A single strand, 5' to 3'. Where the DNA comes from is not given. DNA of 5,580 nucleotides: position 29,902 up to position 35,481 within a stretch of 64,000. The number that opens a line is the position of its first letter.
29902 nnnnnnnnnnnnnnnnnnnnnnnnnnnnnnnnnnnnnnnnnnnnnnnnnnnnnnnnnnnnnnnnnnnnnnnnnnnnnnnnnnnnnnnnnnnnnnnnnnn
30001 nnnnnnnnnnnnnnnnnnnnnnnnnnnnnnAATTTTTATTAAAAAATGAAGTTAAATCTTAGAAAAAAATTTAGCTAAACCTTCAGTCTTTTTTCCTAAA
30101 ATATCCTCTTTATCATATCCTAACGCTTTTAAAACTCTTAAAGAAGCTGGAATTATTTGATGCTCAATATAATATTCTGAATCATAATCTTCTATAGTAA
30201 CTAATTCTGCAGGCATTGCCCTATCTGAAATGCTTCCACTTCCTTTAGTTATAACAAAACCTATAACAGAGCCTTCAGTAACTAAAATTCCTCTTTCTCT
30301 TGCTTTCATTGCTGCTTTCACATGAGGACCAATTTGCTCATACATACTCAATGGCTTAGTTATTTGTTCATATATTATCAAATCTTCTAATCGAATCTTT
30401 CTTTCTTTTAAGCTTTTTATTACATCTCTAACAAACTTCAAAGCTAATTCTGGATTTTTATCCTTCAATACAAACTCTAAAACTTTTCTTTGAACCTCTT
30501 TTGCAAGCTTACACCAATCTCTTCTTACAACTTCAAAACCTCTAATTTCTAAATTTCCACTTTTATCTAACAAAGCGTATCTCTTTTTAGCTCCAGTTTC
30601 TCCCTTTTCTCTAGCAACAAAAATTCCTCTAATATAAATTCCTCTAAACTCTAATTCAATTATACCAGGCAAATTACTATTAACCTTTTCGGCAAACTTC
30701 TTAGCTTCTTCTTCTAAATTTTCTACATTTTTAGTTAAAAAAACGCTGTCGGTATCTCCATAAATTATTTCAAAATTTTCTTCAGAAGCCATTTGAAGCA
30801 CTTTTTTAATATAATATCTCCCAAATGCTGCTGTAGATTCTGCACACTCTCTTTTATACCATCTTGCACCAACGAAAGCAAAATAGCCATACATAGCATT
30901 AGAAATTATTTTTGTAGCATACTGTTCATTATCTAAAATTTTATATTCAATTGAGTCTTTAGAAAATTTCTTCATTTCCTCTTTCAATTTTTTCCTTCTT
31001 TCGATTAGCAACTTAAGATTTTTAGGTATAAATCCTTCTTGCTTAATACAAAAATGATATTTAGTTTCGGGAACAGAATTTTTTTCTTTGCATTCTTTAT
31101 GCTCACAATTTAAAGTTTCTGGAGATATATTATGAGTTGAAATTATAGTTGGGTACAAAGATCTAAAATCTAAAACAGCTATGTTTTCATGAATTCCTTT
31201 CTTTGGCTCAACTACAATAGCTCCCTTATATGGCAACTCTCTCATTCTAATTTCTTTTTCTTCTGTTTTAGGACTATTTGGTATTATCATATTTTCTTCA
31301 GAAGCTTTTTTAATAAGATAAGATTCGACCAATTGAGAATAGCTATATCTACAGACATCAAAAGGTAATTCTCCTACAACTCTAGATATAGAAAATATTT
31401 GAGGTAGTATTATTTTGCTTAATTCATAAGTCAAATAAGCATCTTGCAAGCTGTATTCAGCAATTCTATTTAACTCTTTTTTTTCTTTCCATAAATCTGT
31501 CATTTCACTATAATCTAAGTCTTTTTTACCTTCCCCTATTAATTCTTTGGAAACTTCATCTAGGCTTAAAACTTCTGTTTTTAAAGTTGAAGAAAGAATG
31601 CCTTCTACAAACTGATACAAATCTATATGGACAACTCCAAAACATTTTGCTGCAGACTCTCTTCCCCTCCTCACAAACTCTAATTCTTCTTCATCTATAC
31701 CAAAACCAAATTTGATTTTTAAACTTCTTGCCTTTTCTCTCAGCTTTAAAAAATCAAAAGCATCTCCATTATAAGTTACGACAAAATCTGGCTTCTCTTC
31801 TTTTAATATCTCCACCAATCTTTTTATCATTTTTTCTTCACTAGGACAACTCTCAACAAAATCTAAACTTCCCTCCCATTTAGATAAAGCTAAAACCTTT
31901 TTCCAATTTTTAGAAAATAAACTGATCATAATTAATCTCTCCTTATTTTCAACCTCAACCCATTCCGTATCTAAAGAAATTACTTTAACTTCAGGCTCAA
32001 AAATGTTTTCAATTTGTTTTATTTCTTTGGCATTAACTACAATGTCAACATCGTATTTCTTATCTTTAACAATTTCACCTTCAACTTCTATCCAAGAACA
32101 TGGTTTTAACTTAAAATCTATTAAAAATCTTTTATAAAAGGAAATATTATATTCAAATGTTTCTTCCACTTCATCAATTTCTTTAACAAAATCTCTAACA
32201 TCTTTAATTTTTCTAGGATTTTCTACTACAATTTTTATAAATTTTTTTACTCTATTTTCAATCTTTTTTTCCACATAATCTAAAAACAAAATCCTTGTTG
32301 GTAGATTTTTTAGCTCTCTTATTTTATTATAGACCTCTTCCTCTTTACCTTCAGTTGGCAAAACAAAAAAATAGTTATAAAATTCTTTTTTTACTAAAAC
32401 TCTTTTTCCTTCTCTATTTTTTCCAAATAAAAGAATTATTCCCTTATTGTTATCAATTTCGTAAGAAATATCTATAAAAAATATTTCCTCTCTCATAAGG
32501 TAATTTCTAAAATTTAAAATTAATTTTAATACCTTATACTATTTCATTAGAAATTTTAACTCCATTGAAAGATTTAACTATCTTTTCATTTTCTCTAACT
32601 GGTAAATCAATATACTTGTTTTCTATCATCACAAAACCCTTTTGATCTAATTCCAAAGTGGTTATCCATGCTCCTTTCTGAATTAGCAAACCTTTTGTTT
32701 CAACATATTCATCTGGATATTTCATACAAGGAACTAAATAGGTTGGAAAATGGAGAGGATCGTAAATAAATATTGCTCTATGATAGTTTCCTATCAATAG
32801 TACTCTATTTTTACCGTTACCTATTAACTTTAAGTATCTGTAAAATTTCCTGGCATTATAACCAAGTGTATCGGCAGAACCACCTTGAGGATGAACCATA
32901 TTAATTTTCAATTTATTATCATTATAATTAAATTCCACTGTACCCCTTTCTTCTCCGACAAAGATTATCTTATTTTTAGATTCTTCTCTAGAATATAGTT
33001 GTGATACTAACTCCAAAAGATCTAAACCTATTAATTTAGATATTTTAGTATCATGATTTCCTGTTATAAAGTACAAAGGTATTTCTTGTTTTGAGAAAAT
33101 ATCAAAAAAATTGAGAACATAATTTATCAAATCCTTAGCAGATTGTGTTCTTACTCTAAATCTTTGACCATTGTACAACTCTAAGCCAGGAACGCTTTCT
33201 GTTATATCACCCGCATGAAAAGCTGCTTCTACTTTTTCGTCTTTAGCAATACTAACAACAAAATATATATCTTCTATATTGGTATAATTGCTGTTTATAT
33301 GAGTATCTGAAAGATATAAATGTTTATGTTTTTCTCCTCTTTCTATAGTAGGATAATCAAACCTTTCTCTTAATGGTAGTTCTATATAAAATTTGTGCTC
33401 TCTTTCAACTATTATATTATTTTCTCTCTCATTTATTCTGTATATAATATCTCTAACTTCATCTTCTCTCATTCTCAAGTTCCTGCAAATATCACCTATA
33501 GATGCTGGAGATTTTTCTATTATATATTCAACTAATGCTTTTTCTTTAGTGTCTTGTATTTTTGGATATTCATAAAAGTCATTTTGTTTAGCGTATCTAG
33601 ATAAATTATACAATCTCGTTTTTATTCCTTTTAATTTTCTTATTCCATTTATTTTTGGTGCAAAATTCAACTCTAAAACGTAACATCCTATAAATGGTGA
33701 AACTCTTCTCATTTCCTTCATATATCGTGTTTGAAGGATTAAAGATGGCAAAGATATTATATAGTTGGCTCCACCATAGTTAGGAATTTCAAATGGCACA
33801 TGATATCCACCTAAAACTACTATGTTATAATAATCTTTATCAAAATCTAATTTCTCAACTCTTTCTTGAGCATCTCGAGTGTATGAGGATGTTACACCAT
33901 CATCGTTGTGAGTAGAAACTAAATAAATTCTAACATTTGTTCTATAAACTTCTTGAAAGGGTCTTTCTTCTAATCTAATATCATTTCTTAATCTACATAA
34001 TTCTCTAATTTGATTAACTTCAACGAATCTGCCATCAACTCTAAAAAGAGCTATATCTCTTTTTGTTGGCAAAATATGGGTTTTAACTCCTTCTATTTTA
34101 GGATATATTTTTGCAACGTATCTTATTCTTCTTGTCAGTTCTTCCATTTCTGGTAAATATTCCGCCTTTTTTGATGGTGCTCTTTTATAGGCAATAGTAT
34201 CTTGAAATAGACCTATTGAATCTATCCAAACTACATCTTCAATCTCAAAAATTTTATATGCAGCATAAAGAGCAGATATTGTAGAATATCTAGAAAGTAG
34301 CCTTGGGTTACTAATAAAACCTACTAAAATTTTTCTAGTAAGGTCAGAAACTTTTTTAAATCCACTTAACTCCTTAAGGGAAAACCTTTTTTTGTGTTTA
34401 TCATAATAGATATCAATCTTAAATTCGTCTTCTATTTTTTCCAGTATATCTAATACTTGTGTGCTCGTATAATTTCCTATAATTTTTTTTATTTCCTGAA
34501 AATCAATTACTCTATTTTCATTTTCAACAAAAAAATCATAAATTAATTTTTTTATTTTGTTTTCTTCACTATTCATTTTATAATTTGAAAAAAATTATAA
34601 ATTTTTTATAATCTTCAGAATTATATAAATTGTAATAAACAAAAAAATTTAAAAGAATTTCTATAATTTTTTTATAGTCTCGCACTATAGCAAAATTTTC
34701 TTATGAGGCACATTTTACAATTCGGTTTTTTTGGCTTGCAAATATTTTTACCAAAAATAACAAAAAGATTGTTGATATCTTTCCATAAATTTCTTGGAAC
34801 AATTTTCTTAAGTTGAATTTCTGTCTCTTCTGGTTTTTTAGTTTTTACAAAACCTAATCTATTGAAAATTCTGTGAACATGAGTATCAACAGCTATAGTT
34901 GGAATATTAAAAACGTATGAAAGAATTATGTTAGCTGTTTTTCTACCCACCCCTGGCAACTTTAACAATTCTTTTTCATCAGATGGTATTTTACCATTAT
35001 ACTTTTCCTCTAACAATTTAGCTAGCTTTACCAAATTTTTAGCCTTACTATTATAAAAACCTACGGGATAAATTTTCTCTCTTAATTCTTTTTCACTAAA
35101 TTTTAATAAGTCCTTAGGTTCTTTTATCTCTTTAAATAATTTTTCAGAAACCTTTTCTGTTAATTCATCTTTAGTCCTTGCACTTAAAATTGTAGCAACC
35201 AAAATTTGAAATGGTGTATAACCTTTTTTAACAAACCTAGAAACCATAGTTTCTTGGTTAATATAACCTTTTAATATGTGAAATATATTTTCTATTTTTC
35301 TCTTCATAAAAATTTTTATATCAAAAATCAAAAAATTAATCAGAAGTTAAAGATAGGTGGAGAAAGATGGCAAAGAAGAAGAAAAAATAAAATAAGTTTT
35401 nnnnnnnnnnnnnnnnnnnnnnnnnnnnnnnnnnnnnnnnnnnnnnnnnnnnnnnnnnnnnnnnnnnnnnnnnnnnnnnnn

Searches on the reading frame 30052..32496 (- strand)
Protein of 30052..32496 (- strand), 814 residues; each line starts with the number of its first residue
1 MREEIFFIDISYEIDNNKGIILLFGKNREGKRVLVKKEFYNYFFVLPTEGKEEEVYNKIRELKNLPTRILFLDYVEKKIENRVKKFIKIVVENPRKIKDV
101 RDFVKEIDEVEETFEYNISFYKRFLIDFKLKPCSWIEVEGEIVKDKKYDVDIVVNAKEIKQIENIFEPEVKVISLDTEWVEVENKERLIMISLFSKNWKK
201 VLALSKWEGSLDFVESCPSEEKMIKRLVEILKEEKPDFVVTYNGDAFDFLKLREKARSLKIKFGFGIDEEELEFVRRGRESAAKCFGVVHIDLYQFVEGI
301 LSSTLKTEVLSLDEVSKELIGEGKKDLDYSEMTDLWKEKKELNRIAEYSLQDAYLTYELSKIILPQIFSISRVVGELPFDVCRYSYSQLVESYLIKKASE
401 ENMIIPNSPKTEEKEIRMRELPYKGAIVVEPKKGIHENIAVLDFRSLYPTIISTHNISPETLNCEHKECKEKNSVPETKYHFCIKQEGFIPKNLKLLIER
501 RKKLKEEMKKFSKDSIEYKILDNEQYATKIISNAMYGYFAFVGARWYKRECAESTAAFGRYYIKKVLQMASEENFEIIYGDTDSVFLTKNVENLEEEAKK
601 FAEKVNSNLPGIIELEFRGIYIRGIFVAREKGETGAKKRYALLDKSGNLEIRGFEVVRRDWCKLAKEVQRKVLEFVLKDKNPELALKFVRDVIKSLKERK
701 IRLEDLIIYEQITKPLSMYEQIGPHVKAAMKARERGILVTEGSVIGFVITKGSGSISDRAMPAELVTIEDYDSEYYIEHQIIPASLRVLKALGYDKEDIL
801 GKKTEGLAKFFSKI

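Call 57: search_protein_families(library=pfam, proteins=[window:30052-32496:-], max_evalue=0.0001)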
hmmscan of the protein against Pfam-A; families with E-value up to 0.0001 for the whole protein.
window:30052-32496:- (814 aa): 5 families
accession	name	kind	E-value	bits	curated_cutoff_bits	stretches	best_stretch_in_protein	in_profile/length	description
PF00136.26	DNA_pol_B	-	1.4e-75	255.3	23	1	383-791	8-452/453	DNA polymerase family B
PF03104.25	DNA_pol_B_exo1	-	7e-27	94.8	23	1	112-298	2-229/242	DNA polymerase family B, exonuclease domain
PF10108.15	DNA_pol_B_exo2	-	8.4e-09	35.8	24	1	215-357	32-167/213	Predicted 3'-5' exonuclease related to the exonuclease domain of PolB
PF13482.12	RNase_H_2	-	1e-05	26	22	1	213-360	36-161/165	RNase_H superfamily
PF01612.26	DNA_pol_A_exo1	-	7.1e-05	23.1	23.6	0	304-366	111-171/173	3'-5' exonuclease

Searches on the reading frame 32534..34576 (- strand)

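Call 57: search_protein_families(library=pfam, proteins=[window:32534-34576:-], max_evalue=0.0001)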
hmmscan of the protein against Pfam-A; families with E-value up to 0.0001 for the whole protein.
window:32534-34576:- (680 aa): 2 families
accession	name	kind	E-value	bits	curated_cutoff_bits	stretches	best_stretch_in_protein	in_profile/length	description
PF00149.33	Metallophos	-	4.6e-06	27.6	21.5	1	421-529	5-91/191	Calcineurin-like phosphoesterase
PF12850.12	Metallophos_2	-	1.7e-05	25.3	27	0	419-601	3-119/154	Calcineurin-like phosphoesterase superfamily domain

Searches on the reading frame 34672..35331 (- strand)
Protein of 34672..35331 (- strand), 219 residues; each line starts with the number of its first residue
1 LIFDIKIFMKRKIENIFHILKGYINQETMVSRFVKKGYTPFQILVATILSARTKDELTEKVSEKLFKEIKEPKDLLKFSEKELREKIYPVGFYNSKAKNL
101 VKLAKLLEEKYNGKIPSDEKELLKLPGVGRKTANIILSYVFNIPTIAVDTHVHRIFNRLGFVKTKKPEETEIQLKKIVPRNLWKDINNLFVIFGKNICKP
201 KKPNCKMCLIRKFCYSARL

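Call 57: search_protein_families(library=pfam, proteins=[window:34672-35331:-], max_evalue=0.0001)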
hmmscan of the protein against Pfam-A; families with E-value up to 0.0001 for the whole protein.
window:34672-35331:- (219 aa): 4 families
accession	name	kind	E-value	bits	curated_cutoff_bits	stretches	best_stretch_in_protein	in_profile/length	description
PF00730.31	HhH-GPD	-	1.2e-28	100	26.2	1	45-179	1-107/108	HhH-GPD superfamily base excision DNA repair protein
PF00633.29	HHH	-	1.1e-09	38.1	24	1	110-139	1-30/30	Helix-hairpin-helix motif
PF22175.2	Ogg-HhH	-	9.3e-06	25.7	27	1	41-167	21-150/173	8-oxoguanine DNA glycosylase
PF14520.12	HHH_5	-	2e-05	25.4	27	0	120-146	2-29/57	Helix-hairpin-helix domain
